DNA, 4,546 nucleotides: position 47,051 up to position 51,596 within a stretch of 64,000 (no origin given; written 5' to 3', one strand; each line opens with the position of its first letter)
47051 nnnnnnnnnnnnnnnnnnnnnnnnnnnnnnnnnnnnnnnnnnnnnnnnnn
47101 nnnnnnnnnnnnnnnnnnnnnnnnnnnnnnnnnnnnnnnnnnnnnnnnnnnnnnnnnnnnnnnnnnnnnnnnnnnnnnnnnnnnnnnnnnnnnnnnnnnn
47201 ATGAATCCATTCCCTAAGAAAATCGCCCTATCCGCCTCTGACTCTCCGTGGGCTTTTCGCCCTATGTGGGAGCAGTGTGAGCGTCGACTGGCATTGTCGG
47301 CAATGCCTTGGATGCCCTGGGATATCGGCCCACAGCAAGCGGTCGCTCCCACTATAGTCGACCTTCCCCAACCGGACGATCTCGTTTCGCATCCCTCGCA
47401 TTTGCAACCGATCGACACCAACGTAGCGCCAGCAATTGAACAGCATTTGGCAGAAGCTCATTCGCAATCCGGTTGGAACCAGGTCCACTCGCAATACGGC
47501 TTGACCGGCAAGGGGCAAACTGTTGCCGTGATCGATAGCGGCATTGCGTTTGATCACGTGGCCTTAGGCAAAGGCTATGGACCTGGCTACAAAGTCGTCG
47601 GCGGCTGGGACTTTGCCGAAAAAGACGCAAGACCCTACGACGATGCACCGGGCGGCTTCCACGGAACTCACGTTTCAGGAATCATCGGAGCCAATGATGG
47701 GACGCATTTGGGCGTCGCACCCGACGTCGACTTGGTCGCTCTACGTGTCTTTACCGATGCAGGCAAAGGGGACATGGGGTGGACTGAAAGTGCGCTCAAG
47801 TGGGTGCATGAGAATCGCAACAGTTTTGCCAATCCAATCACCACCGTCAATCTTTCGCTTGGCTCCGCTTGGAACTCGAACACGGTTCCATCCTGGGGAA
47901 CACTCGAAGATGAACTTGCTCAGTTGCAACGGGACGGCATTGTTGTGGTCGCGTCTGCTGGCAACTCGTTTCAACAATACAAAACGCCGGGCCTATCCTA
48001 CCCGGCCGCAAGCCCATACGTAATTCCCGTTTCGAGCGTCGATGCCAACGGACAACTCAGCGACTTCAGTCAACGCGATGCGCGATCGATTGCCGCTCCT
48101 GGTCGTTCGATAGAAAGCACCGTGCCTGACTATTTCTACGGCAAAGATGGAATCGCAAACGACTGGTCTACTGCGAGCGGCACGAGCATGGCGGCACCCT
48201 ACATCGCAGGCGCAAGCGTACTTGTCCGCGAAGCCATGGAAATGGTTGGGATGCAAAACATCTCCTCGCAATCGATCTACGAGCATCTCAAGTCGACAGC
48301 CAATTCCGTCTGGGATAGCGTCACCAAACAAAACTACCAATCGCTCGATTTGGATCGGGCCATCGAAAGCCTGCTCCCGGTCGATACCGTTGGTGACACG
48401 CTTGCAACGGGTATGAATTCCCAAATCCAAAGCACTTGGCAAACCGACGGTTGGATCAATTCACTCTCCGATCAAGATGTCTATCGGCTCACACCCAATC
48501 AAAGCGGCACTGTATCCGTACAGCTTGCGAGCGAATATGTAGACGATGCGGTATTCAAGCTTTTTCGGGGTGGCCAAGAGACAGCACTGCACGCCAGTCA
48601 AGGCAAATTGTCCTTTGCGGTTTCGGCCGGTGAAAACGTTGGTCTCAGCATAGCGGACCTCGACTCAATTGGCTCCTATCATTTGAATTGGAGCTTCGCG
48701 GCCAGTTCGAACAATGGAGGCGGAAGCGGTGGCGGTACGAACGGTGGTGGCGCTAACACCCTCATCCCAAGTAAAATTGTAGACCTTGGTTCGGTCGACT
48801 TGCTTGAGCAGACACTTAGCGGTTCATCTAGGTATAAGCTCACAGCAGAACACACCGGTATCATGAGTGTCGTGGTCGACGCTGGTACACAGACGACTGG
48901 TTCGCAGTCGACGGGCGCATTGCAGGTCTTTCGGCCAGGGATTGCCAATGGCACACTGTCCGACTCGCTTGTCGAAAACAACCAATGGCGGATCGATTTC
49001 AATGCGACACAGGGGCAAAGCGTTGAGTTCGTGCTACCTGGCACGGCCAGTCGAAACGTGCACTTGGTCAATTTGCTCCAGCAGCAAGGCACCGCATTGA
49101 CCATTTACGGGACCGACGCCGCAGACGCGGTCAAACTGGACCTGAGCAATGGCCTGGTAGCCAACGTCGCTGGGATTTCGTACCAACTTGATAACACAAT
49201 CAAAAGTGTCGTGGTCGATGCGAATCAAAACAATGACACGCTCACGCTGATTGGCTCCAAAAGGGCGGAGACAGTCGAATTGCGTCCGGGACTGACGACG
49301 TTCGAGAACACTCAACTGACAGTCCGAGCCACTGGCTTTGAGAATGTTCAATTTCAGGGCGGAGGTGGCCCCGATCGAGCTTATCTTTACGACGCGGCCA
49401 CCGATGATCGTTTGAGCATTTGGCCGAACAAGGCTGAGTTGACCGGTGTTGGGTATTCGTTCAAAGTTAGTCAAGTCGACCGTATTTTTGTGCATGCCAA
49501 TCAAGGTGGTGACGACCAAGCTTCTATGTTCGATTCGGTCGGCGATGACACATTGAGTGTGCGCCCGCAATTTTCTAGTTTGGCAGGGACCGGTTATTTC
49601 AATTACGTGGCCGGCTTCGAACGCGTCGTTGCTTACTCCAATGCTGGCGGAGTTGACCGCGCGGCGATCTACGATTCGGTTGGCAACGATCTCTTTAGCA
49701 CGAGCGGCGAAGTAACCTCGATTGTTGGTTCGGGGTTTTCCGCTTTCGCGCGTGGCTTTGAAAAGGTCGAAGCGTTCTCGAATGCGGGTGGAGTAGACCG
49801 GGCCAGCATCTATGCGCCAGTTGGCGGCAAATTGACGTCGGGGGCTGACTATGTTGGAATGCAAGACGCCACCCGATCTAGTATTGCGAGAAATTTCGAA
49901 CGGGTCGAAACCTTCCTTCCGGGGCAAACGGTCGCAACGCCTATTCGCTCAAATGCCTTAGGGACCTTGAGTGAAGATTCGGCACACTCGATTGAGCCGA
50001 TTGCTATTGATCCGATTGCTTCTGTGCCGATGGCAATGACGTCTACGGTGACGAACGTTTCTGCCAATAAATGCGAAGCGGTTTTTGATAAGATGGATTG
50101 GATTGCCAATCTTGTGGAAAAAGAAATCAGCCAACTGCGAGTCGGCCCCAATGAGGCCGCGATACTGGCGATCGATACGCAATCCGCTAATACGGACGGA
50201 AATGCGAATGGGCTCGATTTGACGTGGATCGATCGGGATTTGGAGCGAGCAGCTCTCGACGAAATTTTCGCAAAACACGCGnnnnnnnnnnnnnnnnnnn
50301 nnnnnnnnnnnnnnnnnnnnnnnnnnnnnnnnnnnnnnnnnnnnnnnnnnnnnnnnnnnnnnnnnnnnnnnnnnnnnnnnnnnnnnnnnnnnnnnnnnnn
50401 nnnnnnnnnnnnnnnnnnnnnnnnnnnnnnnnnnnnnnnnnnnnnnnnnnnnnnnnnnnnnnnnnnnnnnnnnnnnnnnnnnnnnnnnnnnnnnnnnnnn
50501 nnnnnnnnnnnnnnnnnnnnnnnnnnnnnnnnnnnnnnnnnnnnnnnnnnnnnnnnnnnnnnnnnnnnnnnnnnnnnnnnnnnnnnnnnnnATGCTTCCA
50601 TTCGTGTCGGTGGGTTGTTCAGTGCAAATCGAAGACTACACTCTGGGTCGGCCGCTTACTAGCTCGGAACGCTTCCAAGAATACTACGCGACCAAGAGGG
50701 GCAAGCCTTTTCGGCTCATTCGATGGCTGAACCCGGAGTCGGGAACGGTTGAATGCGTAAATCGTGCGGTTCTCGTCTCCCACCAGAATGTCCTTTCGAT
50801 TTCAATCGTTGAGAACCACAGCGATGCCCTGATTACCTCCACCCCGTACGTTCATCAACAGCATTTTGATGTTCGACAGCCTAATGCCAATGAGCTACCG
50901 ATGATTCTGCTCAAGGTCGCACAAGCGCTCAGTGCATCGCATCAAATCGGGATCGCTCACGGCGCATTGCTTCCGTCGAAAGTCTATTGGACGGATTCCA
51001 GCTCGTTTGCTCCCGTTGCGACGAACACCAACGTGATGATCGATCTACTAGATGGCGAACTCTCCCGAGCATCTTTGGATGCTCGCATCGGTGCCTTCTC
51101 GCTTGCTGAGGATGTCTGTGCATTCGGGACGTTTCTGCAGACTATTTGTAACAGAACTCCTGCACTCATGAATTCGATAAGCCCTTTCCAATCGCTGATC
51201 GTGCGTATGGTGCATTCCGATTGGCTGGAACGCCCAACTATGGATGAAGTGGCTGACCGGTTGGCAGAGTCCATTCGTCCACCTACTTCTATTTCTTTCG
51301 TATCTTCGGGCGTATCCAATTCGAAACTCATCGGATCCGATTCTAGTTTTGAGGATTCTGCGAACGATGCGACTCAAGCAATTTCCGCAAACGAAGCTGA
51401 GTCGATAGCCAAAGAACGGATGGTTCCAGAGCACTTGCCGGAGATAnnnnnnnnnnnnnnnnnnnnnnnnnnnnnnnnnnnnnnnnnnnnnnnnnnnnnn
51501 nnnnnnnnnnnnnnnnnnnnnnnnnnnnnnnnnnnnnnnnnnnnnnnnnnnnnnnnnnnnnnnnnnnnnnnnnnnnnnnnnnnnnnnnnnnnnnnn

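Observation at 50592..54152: Active kinase sandwiched between two dead enzymes: pseudokinase-kinase-SRPBCC-DUF5939-pseudocyclase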

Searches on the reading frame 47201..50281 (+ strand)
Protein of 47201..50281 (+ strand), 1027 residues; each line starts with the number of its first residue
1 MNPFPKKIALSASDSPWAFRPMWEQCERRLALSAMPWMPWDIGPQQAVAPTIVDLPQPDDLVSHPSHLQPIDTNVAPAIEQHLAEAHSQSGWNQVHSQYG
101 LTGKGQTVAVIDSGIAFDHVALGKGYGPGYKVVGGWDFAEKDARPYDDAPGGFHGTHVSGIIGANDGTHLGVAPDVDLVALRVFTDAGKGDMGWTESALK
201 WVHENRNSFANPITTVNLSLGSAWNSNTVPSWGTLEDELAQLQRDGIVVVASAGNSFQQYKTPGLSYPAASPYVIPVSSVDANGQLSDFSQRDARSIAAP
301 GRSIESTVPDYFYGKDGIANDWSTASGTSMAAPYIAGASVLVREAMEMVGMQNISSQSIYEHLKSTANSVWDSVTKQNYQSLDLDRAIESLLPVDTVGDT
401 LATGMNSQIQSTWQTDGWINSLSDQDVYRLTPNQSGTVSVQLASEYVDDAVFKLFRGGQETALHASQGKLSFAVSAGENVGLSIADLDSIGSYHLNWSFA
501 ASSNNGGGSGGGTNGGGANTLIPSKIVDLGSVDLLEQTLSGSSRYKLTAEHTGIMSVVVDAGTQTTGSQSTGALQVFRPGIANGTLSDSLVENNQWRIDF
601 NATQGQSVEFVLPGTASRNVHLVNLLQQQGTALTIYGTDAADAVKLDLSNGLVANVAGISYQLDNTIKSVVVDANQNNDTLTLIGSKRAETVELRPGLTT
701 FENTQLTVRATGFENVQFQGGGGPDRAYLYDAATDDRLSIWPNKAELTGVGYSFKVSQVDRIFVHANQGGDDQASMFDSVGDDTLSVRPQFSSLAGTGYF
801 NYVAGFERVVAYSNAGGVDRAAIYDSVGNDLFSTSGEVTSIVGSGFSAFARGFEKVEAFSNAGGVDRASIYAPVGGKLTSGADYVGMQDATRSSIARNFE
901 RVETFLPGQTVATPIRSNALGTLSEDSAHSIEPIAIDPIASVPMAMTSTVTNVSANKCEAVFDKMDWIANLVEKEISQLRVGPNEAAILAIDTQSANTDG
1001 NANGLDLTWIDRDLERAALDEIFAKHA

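Call 44: search_protein_families(library=pfam, proteins=[window:47201-50281:+], max_evalue=0.001)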
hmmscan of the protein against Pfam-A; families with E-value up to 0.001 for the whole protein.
window:47201-50281:+ (1027 aa): 1 family
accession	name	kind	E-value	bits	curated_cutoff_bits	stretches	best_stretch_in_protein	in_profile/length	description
PF00082.27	Peptidase_S8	-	1.4e-38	133.3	21.8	1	103-372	1-274/288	Subtilase family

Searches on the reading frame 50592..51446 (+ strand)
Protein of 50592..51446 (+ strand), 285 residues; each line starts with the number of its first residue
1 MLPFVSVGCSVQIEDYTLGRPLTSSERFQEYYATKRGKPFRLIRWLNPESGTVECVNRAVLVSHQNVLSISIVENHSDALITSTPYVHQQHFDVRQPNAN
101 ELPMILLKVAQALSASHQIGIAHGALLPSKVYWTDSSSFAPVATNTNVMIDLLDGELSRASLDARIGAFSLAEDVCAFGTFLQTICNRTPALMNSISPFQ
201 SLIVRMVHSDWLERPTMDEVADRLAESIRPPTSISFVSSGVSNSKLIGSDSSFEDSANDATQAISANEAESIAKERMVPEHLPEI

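Call 7: search_protein_families(library=pfam, proteins=[window:50592-51446:+], max_evalue=10)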
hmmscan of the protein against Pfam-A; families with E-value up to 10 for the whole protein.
seq(285 aa): 1 family
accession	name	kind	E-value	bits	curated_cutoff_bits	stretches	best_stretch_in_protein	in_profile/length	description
PF12931.13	TPR_Sec16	-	0.18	12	22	1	138-227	193-290/298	Sec16 Sec23-binding domain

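Call 14: find_homologous_proteins(query=window:50592-51446:+, max_evalue=0.01)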
Query seq(285 aa) (285 aa): 1 proteins with E <= 0.01 among 1106 candidates.
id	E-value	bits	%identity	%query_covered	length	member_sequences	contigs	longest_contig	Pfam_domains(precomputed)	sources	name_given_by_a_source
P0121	5.8e-91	323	67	79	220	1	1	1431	-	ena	-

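Call 17: find_encoding_contigs(protein=P0121, flank=5000)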
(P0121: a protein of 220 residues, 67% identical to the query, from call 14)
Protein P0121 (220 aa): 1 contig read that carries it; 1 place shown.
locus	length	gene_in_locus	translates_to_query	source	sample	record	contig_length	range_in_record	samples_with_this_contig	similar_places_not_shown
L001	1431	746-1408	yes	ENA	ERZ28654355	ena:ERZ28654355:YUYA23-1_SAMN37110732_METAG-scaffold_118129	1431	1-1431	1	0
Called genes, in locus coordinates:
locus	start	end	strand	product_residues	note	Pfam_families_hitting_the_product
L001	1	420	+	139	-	?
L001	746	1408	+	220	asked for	-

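Call 24: search_protein_representatives(protein=window:50592-51446:+)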
Query: 285 residues. Proteins with E-value up to 0.001 (for the whole library): 9; up to 1e-10: 6; up to 1e-30: 4. The best 9 are listed.
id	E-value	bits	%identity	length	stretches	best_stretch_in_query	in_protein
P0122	4.8e-105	367.5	63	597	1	12-285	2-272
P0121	1.8e-91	323.0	70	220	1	11-234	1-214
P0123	4.9e-48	180.6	42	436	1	12-285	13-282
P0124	2.8e-46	174.9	40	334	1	6-285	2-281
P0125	7.9e-23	98.0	31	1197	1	7-284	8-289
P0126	3.7e-14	69.6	32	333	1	12-226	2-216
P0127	5.7e-05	39.5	24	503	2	13-264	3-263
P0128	2.0e-04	37.7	40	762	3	90-144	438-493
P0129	5.8e-04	36.2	33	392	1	62-232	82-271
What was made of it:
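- Tried and rejected: The exhaustive HMMER search was needed to find P0122-P0127 (call 24).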

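Call 34: find_homologous_proteins(query=A3, max_evalue=0.001)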
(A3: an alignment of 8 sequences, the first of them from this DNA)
Query A3 (8 sequences) (272 aa, profile of the alignment): 2 proteins with E <= 0.001 among 8000 candidates.
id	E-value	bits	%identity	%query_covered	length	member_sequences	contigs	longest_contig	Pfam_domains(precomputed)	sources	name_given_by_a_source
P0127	5.4e-95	336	23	92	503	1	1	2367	PF07714.24,PF00069.32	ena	-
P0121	1.6e-94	334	67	83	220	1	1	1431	-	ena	-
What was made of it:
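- Tried and rejected: Word-indexed protein searches with the N-domain found only P0121, and with the N-domain alignment only P0121 and P0127 (calls 14, 34).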

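Call 38: find_encoding_contigs(protein=P0125, flank=8000)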
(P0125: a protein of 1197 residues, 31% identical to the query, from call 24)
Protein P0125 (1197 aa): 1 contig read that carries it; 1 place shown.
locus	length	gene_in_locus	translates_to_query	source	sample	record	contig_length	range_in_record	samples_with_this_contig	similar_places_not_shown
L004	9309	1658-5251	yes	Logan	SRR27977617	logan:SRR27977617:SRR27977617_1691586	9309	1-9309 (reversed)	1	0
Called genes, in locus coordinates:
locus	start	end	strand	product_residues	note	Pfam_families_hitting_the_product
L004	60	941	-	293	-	PF00135:COesterase, PF02129:Peptidase_S15 (faint), PF20434:BD-FAE, PF12146:Hydrolase_4 (faint), PF00561:Abhydrolase_1 (faint), PF07859:Abhydrolase_3, PF00326:Peptidase_S9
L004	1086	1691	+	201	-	-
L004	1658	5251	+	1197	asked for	PF00069:Pkinase, PF07714:PK_Tyr_Ser-Thr, PF19363:DUF5939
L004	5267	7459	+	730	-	PF08532:Glyco_hydro_42M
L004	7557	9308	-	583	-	?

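Call 39: find_encoding_contigs(protein=P0127, flank=3000)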
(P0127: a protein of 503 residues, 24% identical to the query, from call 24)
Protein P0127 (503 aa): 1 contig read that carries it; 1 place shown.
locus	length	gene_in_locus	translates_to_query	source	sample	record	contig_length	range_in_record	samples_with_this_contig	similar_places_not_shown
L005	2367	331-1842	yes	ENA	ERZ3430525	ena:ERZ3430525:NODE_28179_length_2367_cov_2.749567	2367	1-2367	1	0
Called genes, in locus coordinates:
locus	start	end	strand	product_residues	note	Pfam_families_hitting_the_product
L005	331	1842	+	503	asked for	PF00069:Pkinase, PF07714:PK_Tyr_Ser-Thr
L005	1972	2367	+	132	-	?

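Call 69: search_solved_structures(query=A3, max_evalue=1, show_alignments=1)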
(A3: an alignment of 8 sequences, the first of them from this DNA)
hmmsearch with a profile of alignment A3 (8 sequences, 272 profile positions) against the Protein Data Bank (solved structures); distinct sequences matched with E-value up to 1: 367 (the best 60 are shown).
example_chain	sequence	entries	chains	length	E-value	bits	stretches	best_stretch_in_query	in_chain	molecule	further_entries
9gmp_A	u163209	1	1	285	5.7e-06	29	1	4-130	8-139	Uncharacterized protein (Map kinase kinase-like protein)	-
4x7h_A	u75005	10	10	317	7.2e-06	28.7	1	95-138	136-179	Eukaryotic translation initiation factor 2-alpha kinase 3,Eukaryotic translation initiatio | Eukaryotic translation initiation factor 2-alpha kinase 3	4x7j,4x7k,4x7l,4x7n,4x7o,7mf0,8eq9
7up4_A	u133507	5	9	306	9.1e-06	28.3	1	89-183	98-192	Ribosomal protein S6 kinase alpha-5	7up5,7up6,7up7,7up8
4g31_A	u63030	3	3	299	9.8e-06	28.2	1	95-138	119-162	Eukaryotic translation initiation factor 2-alpha kinase 3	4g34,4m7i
3qd2_B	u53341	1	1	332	2.5e-05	26.9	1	96-138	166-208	Eukaryotic translation initiation factor 2-alpha kinase 3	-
6ya7_A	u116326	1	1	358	3.2e-05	26.5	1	59-127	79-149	Cell division cycle 7-related protein kinase,Cell division cycle 7-related protein kinase,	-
6ya6_A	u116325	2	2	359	3.2e-05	26.5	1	59-127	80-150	Cell division cycle 7-related protein kinase,Cell division cycle 7-related protein kinase,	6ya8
4f99_A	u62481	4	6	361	3.6e-05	26.4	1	59-127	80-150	Cell division cycle 7-related protein kinase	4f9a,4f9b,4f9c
2qon_A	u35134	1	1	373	0.00011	24.9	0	57-134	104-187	Ephrin receptor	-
8vf6_A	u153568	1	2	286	0.00011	24.8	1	56-162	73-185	Serine/threonine-protein kinase 33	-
4d28_A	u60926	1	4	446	0.00014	24.5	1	54-138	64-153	CBL-INTERACTING SERINE/THREONINE-PROTEIN KINASE 24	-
2r2p_A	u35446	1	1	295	0.00019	24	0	179-221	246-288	Ephrin type-A receptor 5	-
3kn5_A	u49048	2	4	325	0.00021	23.9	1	89-145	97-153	Ribosomal protein S6 kinase alpha-5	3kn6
2qoo_A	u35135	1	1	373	0.00023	23.7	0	182-245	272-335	Ephrin receptor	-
2qob_A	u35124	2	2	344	0.00025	23.6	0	182-245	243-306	Ephrin receptor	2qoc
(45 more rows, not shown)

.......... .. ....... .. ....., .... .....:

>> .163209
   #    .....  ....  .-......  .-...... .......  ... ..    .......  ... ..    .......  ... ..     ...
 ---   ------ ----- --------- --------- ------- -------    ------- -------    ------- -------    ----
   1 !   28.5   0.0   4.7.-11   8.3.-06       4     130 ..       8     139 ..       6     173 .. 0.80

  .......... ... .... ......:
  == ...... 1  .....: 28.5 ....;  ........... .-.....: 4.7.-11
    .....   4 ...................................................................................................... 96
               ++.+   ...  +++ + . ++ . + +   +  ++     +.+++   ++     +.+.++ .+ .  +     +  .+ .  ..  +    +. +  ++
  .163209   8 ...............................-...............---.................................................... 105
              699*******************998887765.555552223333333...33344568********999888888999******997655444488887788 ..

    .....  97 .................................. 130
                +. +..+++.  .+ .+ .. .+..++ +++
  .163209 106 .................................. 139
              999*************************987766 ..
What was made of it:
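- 50622..51287 (+): N-terminal pseudokinase domain (aa 11-232). It has a kinase fold but lacks the Gly loop (TSSERF 23-28), the beta3 Lys (FRLIRW 40-45), the HRD Asp (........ 123-130) and the DFG Asp (IDLLDG 150-155). The activation segment is shortened and there is no APE. PDB profile hits to 367 kinases (call 69).
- On Pseudokinase: aa 11-232: 367 PDB kinase hits (call 69).
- Closest known: Tandem pseudokinase-kinase proteins. Same: GCN2 and the PAN3 pseudokinase are among the weak PDB hits of the N-domain profile (call 69).
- Checked: The same profile hits 367 PDB kinases, best E 5.7e-6 (call 69).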
